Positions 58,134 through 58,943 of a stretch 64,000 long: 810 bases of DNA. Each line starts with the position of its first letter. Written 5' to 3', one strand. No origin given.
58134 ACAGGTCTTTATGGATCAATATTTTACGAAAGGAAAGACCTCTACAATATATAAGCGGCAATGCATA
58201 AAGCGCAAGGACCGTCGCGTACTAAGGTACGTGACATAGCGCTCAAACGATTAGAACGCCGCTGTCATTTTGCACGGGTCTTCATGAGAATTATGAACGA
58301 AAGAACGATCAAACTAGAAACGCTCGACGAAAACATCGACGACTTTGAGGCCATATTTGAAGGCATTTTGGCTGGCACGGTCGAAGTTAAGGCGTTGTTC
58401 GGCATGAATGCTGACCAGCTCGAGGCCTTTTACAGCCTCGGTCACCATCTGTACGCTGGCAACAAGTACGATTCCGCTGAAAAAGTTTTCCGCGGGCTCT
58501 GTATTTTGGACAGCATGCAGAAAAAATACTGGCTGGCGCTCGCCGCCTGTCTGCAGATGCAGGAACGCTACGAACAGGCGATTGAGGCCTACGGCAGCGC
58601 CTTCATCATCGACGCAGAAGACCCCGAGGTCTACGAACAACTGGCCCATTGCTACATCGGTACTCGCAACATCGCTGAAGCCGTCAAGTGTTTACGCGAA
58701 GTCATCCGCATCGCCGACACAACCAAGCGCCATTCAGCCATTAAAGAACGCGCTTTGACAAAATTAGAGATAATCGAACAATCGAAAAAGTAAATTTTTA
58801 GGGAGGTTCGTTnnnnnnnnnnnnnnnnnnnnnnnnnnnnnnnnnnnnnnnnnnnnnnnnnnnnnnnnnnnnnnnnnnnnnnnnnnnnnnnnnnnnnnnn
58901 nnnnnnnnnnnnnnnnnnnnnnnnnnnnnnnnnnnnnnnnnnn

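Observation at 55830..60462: Orphan type III secretion translocon-like module with lcrG-lcrV-lcrH-yopB-like gene order but only one translocator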

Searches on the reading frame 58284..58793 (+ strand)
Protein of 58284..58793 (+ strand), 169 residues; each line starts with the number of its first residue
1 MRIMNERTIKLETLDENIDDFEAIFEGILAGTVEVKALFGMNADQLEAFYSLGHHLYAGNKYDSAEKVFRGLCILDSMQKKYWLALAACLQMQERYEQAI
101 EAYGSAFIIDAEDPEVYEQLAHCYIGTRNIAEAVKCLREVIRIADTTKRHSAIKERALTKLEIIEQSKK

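Call 3: search_protein_families(library=pfam, proteins=[window:58284-58793:+], max_evalue=1)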
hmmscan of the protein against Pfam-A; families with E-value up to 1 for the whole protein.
window:58284-58793:+ (169 aa): 25 families
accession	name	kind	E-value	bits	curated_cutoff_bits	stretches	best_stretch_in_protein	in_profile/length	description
PF07719.23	TPR_2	-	7.5e-13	48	27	3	114-144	1-31/34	Tetratricopeptide repeat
PF14559.12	TPR_19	-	9.1e-12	45.6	25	1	92-153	3-64/68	Tetratricopeptide repeat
PF00515.34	TPR_1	-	7.4e-11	41.8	27.8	2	82-106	3-27/34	Tetratricopeptide repeat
PF07720.18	TPR_3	-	6.1e-10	39.4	20.7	2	81-113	2-34/34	Tetratricopeptide repeat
PF12895.13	ANAPC3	-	7.1e-09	36.3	27.2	1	40-105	17-81/82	Anaphase-promoting complex, cyclosome, subunit 3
PF13181.12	TPR_8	-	1.1e-08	35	25.7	1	115-144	2-31/34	Tetratricopeptide repeat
PF13428.12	TPR_14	-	2e-08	34.5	23.5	1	82-122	3-43/44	Tetratricopeptide repeat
PF13424.12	TPR_12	-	8.2e-07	29.6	30.1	2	84-144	7-75/77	Tetratricopeptide repeat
PF13432.12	TPR_16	-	9.4e-07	29.6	32.7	2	50-108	1-58/65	Tetratricopeptide repeat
PF25063.1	ARM_TT21_C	-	1.3e-06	28.9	35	1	43-146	91-196/209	Tetratricopeptide repeat protein 21 C-terminal ARM domain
PF13414.12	TPR_11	-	2.4e-05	24.4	26.8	1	93-124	7-38/42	TPR repeat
PF13176.12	TPR_7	-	2.6e-05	24.4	27.9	0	118-146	3-31/36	Tetratricopeptide repeat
PF13371.12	TPR_9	-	0.00075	19.9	35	1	88-156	3-71/73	Tetratricopeptide repeat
PF13174.12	TPR_6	-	0.0011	19.9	26.3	0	84-104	4-24/33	Tetratricopeptide repeat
PF22860.2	DUF7017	-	0.0014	19.1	27.5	1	55-155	10-112/141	Domain of unknown function (DUF7017)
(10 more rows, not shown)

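Call 4: search_protein_families(library=ncbifam, proteins=[window:58284-58793:+], max_evalue=1)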
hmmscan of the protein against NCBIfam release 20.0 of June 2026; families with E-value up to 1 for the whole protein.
window:58284-58793:+ (169 aa): 16 families
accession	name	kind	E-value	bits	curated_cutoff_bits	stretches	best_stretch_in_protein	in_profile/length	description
TIGR02552.1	LcrH_SycD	equivalog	6.2e-38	129.6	104.8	1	33-163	5-135/136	SycD/LcrH family type III secretion system chaperone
NF011890.0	PRK15363.1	equivalog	1e-18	67.5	163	1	44-163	33-152/157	CesD/SycD/LcrH family type III secretion system chaperone SscA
NF011859.0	PRK15331.1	equivalog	9.2e-15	55.1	184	1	22-165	14-152/165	type III secretion system translocator chaperone SicA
NF011886.0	PRK15359.1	equivalog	1.4e-11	44.3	146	1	46-159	24-137/144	type III secretion system chaperone protein SscB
TIGR02917.1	PEP_TPR_lipo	equivalog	9.7e-08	30.3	312.2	1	36-144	557-665/899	XrtA/PEP-CTERM system TPR-repeat protein PrsT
NF040959.1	MamA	equivalog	5.7e-07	29.2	200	1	41-141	100-200/204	magnetosome protein MamA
TIGR02521.1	type_IV_pilW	equivalog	2.1e-05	24.2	154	1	53-149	106-204/234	type IV pilus biogenesis/stability protein PilW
NF052415.1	T3SS_chap_SctY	equivalog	0.00025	21.5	70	2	36-104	30-101/106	type III secretion apparatus assembly chaperone SctY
NF033920.0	C39_PA2778_fam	equivalog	0.00029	20.4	150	1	43-107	187-251/255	PA2778 family cysteine peptidase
NF047371.1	FlcA_CTERM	equivalog_domain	0.00069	18.2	300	1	49-143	125-219/646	periplasmic flagellar collar protein FlcA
TIGR03939.1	PGA_TPR_OMP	equivalog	0.00086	17.6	366.65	1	61-162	101-202/800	poly-beta-1,6 N-acetyl-D-glucosamine export porin PgaA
TIGR02795.1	tol_pal_ybgF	equivalog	0.001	19.7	90.1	2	47-103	40-99/119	tol-pal system protein YbgF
NF008757.0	PRK11788.1-5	equivalog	0.005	16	363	1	48-150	109-216/388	lipopolysaccharide assembly protein LapB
NF047558.1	TPR_END_plus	domain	0.014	15.3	32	1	119-150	4-34/56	TPR end-of-group domain-containing protein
NF052400.1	M48_BAM_BepA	equivalog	0.034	12.9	570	1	43-144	304-405/483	beta-barrel assembly-enhancing protease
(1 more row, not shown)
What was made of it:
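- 58284..58793 (+): Class II (SycD/LcrH/IpgC-type) T3SS translocator chaperone. TIGR02552 scores 129.6 bits, above the 104.8 cut-off (call 4).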

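Call 7: search_solved_structures(query=window:58284-58793:+, max_evalue=0.001)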
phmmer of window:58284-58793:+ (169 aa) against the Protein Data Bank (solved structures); distinct sequences matched with E-value up to 0.001: 55.
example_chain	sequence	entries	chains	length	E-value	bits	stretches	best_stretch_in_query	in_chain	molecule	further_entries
9qhb_A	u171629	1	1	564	1e-25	93.5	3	45-140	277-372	Engineered tetratricopeptide repeat protein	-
2xcb_A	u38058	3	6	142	5.5e-19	71.6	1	37-165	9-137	REGULATORY PROTEIN PCRH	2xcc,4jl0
2vgx_A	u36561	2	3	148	5.8e-17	65.1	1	36-164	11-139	CHAPERONE SYCD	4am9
2vgy_A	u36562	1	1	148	5.9e-17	65.1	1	36-164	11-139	CHAPERONE SYCD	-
8bu0_A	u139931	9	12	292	1.9e-16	63.4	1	46-141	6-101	Consensus tetratricopeptide repeat protein | Crystal structure of an 8-repeat consensus TPR superhelix with Zinc. | Monomer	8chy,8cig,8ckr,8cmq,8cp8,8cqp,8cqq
4nrh_B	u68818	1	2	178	3e-15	59.5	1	19-156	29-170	Chaperone SycD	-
3wxx_A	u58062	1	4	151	3.6e-15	59.3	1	36-166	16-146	AcrH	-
9qhc_A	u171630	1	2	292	6.4e-15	58.4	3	43-142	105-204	Engineered tetratricopeptide repeat protein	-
3gyz_A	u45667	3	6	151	2.9e-11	46.5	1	16-148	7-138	Chaperone protein ipgC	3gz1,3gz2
3ks2_A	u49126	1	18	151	6.1e-11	45.5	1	23-148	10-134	Chaperone protein ipgC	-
6scb_A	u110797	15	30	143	8.3e-11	45.1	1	24-148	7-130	Chaperone protein IpgC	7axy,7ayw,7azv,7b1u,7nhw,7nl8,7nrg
8ch0_A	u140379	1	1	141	3.8e-08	36.4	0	46-112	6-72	Consensus tetratricopeptide repeat protein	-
2fo7_A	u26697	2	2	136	5.4e-08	35.9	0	45-110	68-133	SYNTHETIC CONSENSUS TPR PROTEIN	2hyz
6vfh_A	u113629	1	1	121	6e-08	35.8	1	43-121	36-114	T33_dn10A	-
1na0_A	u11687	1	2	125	9.2e-07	31.9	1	44-143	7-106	designed protein CTPR3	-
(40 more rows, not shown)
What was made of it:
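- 58284..58793 (+): PDB matches: PcrH 5.5e-19, SycD 5.8e-17 (call 7).
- On Class II T3SS translocator chaperone (SycD/LcrH/IpgC; TIGR02552): PDB matches: PcrH 5.5e-19, SycD 5.8e-17, AcrH 3.6e-15, IpgC 2.9e-11, each over nearly the full length (call 7).
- Checked: The best natural PDB matches are PcrH, SycD, AcrH, a Chlamydia SycD-type chaperone and IpgC (call 7).
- PDB matches are to PcrH, SycD, AcrH and IpgC (call 7).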

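Call 16: find_homologous_proteins(query=window:58284-58793:+, max_evalue=1e-10)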
Query window:58284-58793:+ (169 aa): 3 proteins with E <= 1e-10 among 37 candidates.
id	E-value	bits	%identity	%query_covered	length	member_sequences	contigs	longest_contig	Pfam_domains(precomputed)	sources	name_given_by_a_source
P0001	2.5e-103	360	100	98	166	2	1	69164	PF25063.1,PF07720.19,PF13414.13,PF13176.13,PF13428.13,PF14559.13,PF00515.35,PF12895.14,PF13424.13,PF13432.13,PF13181.13,PF07719.24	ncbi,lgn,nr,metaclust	ncbi:MAG: CesD/SycD/LcrH family type III secretion system chaperone [Verrucomicrobia bacterium GWF2_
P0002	2.8e-22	97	35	88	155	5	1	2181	PF13431.13,PF23914.2,PF25060.1,PF07720.19,PF13176.13,PF13428.13,PF14559.13,PF13371.13,PF00515.35,PF12895.14,PF13424.13,PF13432.13,PF13181.13,PF07719.24,PF13174.13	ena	-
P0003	3.0e-19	87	33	91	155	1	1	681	PF13431.13,PF23914.2,PF07720.19,PF13428.13,PF14559.13,PF13371.13,PF00515.35,PF12895.14,PF13424.13,PF13432.13,PF13181.13,PF07719.24,PF13174.13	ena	-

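Call 18: find_encoding_contigs(protein=P0001, flank=10000, max_places=4)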
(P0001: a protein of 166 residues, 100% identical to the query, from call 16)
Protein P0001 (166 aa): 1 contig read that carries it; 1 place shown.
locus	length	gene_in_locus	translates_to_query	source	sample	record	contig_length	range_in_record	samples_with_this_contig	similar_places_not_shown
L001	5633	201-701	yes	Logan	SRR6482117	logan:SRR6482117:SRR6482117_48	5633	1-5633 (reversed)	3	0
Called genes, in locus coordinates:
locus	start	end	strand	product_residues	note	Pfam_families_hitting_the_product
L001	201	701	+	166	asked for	PF12895:ANAPC3 (faint), PF13424:TPR_12 (faint), PF25063:ARM_TT21_C (weak), PF13432:TPR_16 (faint), PF13414:TPR_11 (faint), PF00515:TPR_1 (faint), PF07720:TPR_3 (weak), PF14559:TPR_19, +4 more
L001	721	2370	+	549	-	-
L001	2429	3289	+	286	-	PF07228:SpoIIE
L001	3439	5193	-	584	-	PF13510:Fer2_4, PF00037:Fer4 (faint), PF10588:NADH-G_4Fe-4S_3, PF14697:Fer4_21 (weak), PF12838:Fer4_7, PF13187:Fer4_9 (weak), PF02906:Fe_hyd_lg_C, PF02256:Fe_hyd_SSU, +1 more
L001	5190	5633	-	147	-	?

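Call 26: search_dna_similar(query=window:58284-58793:+, collection=plasmids, mode=protein, max_rows=30, rows=spread)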
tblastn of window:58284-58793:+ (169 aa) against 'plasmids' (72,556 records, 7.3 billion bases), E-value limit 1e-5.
Records with a match: 268; places in all: 273; records where one place covers at least 80% of the query: 244.
Best place of each record, by identity: <60% 268.
By first word of the organism name: Shigella 103; Yersinia 91; Aeromonas 20; Escherichia 11; Providencia 10; Bradyrhizobium 8; Nitratidesulfovibrio 4; Pantoea 4; Salmonella 4; Mesorhizobium 3; and 7 more.
By predicted mobility (MOB-suite, as given by PLSDB): mobilizable 148; conjugative 76; non-mobilizable 44.
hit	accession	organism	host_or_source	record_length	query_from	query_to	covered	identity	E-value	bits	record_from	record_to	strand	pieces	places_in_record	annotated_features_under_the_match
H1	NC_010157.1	Yersinia pestis Angola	-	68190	5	169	98%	31.5%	6e-14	76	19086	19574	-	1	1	lcrH: type III secretion system chaperone SycD/LcrH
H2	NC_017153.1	Yersinia pestis D106004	-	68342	5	169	98%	31.5%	6e-14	76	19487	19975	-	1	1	lcrH: type III secretion system chaperone SycD/LcrH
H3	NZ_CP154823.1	Yersinia pestis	Marmota baibacina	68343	5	169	98%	31.5%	6e-14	76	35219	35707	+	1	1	lcrH: type III secretion system chaperone SycD/LcrH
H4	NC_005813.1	Yersinia pestis biovar Microtus str. 91001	-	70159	5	169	98%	31.5%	6e-14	76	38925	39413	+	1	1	lcrH: type III secretion system chaperone SycD/LcrH | lcrV: type III secretion system needle tip protein LcrV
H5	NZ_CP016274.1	Yersinia pestis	Homo sapiens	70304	5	169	98%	31.5%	6e-14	76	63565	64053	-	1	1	lcrH: type III secretion system chaperone SycD/LcrH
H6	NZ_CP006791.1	Yersinia pestis 2944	-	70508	5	169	98%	31.5%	6e-14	76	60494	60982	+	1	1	lcrH: type III secretion system chaperone SycD/LcrH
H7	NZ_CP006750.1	Yersinia pestis 3770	-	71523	5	169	98%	31.5%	6e-14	76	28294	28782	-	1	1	lcrH: type III secretion system chaperone SycD/LcrH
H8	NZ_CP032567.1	Yersinia pseudotuberculosis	cell culture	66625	5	169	98%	29.1%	6e-14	76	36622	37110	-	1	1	lcrH: type III secretion system chaperone SycD/LcrH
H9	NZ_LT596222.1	Yersinia pseudotuberculosis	Homo sapiens,feces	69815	5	169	98%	29.1%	6e-14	76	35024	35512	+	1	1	lcrH: type III secretion system chaperone SycD/LcrH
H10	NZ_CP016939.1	Yersinia enterocolitica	Fecal samples from slaughtered sheep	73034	5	169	98%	28.5%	5e-14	76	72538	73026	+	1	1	lcrV: type III secretion system needle tip protein LcrV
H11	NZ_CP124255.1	Yersinia enterocolitica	Procyon lotor,whole organism,intestine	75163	5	169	98%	28.5%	6e-14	75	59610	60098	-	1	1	lcrH: type III secretion system chaperone SycD/LcrH | lcrV: type III secretion system needle tip protein LcrV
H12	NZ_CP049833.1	Aeromonas salmonicida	Turbo,whole organism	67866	11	164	91%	27.9%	3e-14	76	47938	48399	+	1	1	acrH: SycD/LcrH family type III secretion system chaperone AcrH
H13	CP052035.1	Aeromonas salmonicida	Sablefish,Isolate Colony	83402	11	164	91%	27.9%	5e-14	76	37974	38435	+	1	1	acrH: SycD/LcrH family type III secretion system chaperone AcrH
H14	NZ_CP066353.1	Bradyrhizobium japonicum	Glycine max,DNA isolated from pure ...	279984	28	168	83%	29.8%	6e-15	78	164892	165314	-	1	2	SycD/LcrH family type III secretion system chaperone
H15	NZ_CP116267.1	Aeromonas salmonicida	Fish,Bacteria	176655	20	164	86%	27.6%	3e-13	74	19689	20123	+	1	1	acrH: SycD/LcrH family type III secretion system chaperone AcrH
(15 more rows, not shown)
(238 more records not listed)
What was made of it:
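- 58284..58793 (+): It is 31.5% identical to Yersinia LcrH (call 26).
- The hits listed are lcrH, acrH, ipgC and sicA or similarly annotated chaperones, apart from one weak generic TPR hit (call 26).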

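Call 28: get_annotated_region(hit=H4, flank=20000)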
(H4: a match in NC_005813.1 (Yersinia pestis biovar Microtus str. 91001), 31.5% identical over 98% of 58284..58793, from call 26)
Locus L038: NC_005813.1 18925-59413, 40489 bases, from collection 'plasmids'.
description: Yersinia pestis biovar Microtus str. 91001 plasmid pCD1, complete sequence
organism: Yersinia pestis biovar Microtus str. 91001 (NCBI taxid 229193)
taxonomy: Bacteria; Pseudomonadota; Gammaproteobacteria; Enterobacterales; Yersiniaceae; Yersinia; Yersinia pestis; Yersinia pestis biovar Microtus str. 91001
host: -; source: -; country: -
typing (MOB-suite, as given by PLSDB): mobilizable; replicon IncFII,rep_cluster_645; relaxase MOBF
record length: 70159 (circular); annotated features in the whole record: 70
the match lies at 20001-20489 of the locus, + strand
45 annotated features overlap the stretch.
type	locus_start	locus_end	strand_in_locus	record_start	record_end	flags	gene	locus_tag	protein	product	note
CDS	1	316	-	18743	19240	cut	yopR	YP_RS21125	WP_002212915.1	T3SS polymerization control protein YopR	-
CDS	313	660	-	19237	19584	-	yscG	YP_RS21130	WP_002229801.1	type III secretion system chaperone YscG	-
CDS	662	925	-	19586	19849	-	yscF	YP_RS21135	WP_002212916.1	type III secretion system needle filament protein YscF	-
CDS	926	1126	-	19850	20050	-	yscE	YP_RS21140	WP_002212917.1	type III secretion system co-chaperone YscE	-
CDS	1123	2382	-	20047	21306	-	yscD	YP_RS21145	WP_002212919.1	SctD family type III secretion system inner membrane ring subunit YscD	-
CDS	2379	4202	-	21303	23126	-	yscC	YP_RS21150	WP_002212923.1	SctC family type III secretion system outer membrane ring subunit YscC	-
CDS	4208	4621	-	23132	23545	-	yscB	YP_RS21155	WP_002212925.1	type III secretion system chaperone YscB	-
CDS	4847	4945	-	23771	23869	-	yscA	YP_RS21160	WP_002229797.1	type III secretion system protein YscA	-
predicted_resistance_gene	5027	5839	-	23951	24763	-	virF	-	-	virulence regulon transcriptional activator VirF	predicted by amrfinderplus; class ; identity 97.79%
CDS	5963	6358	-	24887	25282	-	yscW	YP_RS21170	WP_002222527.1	type III secretion system pilotin YscW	-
CDS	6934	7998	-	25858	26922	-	yscU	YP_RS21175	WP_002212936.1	type III secretion system export apparatus switch protein YscU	-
CDS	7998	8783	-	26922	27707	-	yscT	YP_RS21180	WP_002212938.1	SctT family type III secretion system export apparatus subunit YscT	-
CDS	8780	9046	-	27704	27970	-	yscS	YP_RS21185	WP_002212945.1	SctS family type III secretion system export apparatus subunit YscS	-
CDS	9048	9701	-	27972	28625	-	yscR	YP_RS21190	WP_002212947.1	SctR family type III secretion system export apparatus subunit YscR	-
CDS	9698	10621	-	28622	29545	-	yscQ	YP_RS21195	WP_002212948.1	SctQ family type III secretion system cytoplasmic ring protein YscQ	-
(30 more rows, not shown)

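Call 35: find_encoding_contigs(protein=P0005, flank=10000, max_places=6)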
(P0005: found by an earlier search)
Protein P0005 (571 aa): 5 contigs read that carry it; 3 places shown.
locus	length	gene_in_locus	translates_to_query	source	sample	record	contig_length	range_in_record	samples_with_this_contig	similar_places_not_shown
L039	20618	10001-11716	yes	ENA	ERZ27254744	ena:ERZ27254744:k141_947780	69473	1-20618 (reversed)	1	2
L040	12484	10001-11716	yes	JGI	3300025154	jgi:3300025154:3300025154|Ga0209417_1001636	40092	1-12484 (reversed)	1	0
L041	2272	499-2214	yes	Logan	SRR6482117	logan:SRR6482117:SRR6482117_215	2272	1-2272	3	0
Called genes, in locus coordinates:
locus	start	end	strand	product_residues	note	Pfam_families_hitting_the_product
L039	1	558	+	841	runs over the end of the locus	PF05401:NodS, PF13489:Methyltransf_23, PF08241:Methyltransf_11, PF08242:Methyltransf_12, PF13649:Methyltransf_25, PF13847:Methyltransf_31, PF08241:Methyltransf_11 (weak)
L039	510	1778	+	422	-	PF01943:Polysacc_synt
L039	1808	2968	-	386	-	-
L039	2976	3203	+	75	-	-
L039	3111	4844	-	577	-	PF13439:Glyco_transf_4, PF13579:Glyco_trans_4_4, PF00534:Glycos_transf_1, PF13692:Glyco_trans_1_4, PF13524:Glyco_trans_1_2 (weak)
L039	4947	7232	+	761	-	PF00999:Na_H_Exchanger, PF02080:TrkA_C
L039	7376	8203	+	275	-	PF01148:CTP_transf_1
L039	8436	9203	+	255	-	PF00121:TIM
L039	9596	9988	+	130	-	-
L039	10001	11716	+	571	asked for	-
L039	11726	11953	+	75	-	-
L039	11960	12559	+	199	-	PF25063:ARM_TT21_C (weak), PF12895:ANAPC3 (faint), PF13424:TPR_12 (faint), PF00515:TPR_1 (faint), PF07719:TPR_2 (faint), PF13181:TPR_8 (faint), PF07720:TPR_3 (weak), PF14559:TPR_19, +2 more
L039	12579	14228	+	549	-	-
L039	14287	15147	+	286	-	PF07228:SpoIIE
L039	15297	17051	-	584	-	PF13510:Fer2_4, PF00037:Fer4 (faint), PF10588:NADH-G_4Fe-4S_3, PF14697:Fer4_21 (weak), PF12838:Fer4_7, PF13187:Fer4_9 (weak), PF02906:Fe_hyd_lg_C, PF02256:Fe_hyd_SSU, +1 more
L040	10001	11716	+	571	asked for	-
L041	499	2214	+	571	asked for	-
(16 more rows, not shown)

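Call 38: find_encoding_contigs(protein=P0002, flank=10000, max_places=4)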
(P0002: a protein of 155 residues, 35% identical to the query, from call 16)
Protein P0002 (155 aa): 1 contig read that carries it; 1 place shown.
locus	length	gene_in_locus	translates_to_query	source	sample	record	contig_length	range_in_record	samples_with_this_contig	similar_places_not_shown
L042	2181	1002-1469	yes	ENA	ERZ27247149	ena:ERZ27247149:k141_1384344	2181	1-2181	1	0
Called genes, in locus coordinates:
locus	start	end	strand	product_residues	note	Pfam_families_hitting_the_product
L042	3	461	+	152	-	?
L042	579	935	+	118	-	-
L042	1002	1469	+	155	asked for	PF23914:TPR_CcmH_CycH (faint), PF13371:TPR_9 (faint), PF25060:ARM_TT21_2nd (faint), PF13424:TPR_12 (faint), PF13431:TPR_17 (faint), PF00515:TPR_1 (faint), PF12895:ANAPC3 (weak), PF14559:TPR_19 (weak), +7 more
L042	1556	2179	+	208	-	?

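Call 75: find_encoding_contigs(protein=P0006, flank=10000, max_places=3)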
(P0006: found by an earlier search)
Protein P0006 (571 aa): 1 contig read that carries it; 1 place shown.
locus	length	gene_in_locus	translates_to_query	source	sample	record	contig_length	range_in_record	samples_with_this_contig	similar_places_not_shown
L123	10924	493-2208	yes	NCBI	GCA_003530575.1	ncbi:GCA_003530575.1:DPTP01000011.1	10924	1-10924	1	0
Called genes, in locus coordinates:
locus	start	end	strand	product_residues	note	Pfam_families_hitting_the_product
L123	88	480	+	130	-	-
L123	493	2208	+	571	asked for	-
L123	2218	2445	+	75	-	-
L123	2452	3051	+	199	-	PF25063:ARM_TT21_C (weak), PF12895:ANAPC3 (faint), PF13424:TPR_12 (faint), PF00515:TPR_1 (faint), PF07719:TPR_2 (faint), PF13181:TPR_8 (faint), PF07720:TPR_3 (weak), PF14559:TPR_19, +2 more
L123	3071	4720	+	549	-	-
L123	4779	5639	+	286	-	PF07228:SpoIIE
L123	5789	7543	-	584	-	PF13510:Fer2_4, PF00037:Fer4 (faint), PF10588:NADH-G_4Fe-4S_3, PF14697:Fer4_21 (weak), PF12838:Fer4_7, PF13187:Fer4_9 (weak), PF02906:Fe_hyd_lg_C, PF02256:Fe_hyd_SSU, +1 more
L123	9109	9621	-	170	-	PF01257:2Fe-2S_thioredx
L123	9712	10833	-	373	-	PF00535:Glycos_transf_2, PF10111:Glyco_tranf_2_2, PF13641:Glyco_tranf_2_3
